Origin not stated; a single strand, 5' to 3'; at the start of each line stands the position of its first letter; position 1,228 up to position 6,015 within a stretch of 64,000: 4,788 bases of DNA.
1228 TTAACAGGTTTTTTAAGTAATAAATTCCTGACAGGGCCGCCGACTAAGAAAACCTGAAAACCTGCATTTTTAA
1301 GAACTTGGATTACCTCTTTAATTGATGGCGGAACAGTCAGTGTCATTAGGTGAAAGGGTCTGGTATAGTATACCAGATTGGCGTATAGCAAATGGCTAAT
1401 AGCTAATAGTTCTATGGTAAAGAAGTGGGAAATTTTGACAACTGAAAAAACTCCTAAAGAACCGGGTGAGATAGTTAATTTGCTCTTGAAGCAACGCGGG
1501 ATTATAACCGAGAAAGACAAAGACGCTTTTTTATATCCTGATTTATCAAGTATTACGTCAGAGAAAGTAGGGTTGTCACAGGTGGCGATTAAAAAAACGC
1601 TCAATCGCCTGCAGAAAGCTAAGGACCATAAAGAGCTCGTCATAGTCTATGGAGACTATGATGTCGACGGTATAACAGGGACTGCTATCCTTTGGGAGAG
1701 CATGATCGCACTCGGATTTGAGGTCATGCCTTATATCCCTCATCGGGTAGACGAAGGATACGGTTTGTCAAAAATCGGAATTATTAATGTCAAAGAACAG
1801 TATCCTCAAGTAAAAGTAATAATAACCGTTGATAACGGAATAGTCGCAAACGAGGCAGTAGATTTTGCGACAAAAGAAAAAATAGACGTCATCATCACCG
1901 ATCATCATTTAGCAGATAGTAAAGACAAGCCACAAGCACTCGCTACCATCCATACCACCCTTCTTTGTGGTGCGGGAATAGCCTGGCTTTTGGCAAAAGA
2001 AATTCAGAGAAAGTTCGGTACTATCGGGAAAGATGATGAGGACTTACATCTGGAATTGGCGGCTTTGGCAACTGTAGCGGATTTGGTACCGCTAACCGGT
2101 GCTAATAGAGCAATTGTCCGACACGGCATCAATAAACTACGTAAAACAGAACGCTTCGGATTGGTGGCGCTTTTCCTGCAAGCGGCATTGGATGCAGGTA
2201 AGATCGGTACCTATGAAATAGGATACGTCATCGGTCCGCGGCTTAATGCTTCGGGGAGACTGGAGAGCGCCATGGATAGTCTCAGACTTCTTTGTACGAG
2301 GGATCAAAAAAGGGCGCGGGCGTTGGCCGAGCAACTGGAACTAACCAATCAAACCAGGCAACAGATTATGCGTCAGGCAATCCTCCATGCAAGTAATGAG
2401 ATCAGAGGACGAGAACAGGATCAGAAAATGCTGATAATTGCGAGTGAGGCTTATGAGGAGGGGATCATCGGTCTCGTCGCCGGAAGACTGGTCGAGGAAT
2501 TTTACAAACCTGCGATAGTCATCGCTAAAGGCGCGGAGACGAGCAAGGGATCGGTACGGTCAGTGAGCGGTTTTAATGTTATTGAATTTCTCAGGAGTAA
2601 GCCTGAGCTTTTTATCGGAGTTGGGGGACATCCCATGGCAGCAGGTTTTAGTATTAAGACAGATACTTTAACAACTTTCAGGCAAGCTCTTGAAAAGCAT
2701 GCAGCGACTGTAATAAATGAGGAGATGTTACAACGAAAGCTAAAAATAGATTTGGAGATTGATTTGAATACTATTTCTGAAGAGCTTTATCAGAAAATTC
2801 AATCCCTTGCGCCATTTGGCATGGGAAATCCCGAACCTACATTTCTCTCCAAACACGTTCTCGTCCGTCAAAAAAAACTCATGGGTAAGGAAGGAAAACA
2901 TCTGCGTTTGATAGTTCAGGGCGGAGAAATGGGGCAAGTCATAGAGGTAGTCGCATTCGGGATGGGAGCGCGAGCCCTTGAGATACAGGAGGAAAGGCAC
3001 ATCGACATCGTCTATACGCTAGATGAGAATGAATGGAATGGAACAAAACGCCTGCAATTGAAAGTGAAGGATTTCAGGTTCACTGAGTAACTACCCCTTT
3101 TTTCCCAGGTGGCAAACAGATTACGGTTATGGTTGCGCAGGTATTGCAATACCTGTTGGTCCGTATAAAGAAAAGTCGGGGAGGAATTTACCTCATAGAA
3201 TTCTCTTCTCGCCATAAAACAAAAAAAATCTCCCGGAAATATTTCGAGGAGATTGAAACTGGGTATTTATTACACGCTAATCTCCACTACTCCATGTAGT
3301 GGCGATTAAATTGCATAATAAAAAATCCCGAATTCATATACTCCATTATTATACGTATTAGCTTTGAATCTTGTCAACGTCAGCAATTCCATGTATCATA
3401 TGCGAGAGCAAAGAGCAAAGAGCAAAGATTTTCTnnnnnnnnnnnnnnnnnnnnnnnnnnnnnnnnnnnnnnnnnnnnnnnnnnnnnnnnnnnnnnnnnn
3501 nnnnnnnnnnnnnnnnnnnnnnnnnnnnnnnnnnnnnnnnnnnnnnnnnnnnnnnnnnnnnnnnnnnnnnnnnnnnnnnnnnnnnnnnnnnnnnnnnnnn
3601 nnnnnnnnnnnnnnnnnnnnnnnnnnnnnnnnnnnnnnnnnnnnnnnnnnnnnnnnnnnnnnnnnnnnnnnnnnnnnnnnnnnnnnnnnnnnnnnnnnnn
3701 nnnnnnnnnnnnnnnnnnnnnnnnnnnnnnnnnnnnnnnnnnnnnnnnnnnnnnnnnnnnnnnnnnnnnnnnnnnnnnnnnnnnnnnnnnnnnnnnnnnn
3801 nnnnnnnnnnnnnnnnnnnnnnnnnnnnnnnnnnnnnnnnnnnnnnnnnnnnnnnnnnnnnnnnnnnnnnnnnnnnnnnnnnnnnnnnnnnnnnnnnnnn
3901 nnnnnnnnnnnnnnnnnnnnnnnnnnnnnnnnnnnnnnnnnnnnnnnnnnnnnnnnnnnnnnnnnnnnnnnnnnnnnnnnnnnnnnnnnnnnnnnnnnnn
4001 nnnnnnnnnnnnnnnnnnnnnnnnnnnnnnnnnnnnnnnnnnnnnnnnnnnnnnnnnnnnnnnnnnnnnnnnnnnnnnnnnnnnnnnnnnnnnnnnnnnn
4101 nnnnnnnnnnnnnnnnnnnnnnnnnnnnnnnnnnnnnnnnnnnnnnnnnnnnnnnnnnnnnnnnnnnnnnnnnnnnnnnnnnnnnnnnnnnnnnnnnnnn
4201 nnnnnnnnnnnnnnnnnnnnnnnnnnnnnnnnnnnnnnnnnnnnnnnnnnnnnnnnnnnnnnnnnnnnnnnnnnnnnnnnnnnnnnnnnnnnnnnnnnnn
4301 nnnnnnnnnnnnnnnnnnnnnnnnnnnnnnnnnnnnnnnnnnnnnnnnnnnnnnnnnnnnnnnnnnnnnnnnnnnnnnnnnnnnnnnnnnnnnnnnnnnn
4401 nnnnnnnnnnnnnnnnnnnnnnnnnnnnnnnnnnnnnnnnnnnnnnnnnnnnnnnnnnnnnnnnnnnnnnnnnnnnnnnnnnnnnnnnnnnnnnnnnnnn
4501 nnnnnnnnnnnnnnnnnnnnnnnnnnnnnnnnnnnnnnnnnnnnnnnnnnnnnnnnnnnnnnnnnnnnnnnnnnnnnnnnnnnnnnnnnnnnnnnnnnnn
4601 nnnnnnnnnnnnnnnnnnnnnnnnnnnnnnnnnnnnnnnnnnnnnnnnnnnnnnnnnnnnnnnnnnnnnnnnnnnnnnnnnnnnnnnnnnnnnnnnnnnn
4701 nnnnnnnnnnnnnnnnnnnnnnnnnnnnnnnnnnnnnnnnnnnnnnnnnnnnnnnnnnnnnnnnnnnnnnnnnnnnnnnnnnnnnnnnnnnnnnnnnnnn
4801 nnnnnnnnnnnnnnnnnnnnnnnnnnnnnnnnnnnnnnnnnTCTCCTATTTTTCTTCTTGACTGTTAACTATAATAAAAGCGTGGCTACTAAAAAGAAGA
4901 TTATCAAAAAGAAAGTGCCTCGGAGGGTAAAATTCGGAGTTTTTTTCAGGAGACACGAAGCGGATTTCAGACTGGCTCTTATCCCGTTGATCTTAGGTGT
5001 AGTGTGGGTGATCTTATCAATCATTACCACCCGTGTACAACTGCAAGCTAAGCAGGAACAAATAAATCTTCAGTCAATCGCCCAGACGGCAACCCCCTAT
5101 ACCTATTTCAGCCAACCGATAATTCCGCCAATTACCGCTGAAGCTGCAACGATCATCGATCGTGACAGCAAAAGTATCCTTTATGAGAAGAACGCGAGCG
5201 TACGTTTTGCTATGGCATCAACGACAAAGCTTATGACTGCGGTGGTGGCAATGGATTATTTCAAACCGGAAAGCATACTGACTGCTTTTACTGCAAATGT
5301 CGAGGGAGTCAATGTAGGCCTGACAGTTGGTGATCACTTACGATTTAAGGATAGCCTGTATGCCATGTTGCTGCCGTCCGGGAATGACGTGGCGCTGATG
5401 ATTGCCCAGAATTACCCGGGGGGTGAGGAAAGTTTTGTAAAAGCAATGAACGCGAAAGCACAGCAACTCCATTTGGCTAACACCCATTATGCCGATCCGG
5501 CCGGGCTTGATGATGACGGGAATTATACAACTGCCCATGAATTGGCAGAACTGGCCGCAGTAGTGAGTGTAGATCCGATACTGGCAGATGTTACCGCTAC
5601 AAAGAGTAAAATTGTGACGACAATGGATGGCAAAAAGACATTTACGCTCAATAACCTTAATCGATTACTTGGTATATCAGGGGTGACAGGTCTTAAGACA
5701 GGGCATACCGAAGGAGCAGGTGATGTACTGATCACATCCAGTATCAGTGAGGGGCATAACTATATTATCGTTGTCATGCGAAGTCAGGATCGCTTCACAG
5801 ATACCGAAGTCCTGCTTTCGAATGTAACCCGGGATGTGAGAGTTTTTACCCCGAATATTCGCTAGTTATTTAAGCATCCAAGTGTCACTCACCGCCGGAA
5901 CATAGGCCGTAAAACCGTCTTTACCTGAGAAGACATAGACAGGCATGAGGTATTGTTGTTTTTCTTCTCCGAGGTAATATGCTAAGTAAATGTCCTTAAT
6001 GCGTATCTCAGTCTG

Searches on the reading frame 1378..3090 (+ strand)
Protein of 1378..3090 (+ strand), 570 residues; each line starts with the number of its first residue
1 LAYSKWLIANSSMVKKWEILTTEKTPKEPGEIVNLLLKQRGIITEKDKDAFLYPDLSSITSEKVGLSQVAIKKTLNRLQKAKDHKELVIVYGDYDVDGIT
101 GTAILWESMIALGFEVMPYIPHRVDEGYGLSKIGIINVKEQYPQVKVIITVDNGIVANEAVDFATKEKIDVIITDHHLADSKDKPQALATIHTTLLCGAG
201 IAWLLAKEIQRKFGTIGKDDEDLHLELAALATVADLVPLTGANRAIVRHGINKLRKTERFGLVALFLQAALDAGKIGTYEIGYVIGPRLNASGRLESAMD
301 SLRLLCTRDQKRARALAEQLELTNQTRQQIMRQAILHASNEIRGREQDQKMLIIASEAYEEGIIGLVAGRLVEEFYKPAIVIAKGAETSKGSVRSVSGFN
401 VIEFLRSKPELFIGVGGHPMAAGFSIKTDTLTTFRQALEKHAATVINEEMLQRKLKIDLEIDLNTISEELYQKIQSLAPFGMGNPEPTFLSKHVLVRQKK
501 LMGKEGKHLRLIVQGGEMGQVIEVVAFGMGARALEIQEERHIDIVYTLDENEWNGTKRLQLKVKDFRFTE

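Call 40: search_protein_families(library=pfam, proteins=[window:1378-3090:+], max_evalue=0.001)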
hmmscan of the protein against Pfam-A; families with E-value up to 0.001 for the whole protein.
window:1378-3090:+ (570 aa): 3 families
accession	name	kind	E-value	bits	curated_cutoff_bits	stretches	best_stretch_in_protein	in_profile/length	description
PF17768.7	RecJ_OB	-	2e-34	118.3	27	1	457-565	1-107/107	RecJ OB domain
PF01368.27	DHH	-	4.4e-19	69.4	28.1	1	88-228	2-118/125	DHH family, N-terminal domain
PF02272.25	DHHA1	-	3.2e-12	47.2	25.9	1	350-440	3-98/102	DHHA1 domain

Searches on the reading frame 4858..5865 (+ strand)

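Call 40: search_protein_families(library=pfam, proteins=[window:4858-5865:+], max_evalue=0.001)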
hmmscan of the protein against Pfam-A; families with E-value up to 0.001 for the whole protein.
window:4858-5865:+ (335 aa): 2 families
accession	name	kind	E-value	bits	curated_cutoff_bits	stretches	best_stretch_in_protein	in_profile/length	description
PF00768.25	Peptidase_S11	-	1.1e-48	166.2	27.6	1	90-309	8-237/239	D-alanyl-D-alanine carboxypeptidase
PF02113.21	Peptidase_S13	-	4.7e-05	22.8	22.8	1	94-144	17-69/444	D-Ala-D-Ala carboxypeptidase 3 (S13) family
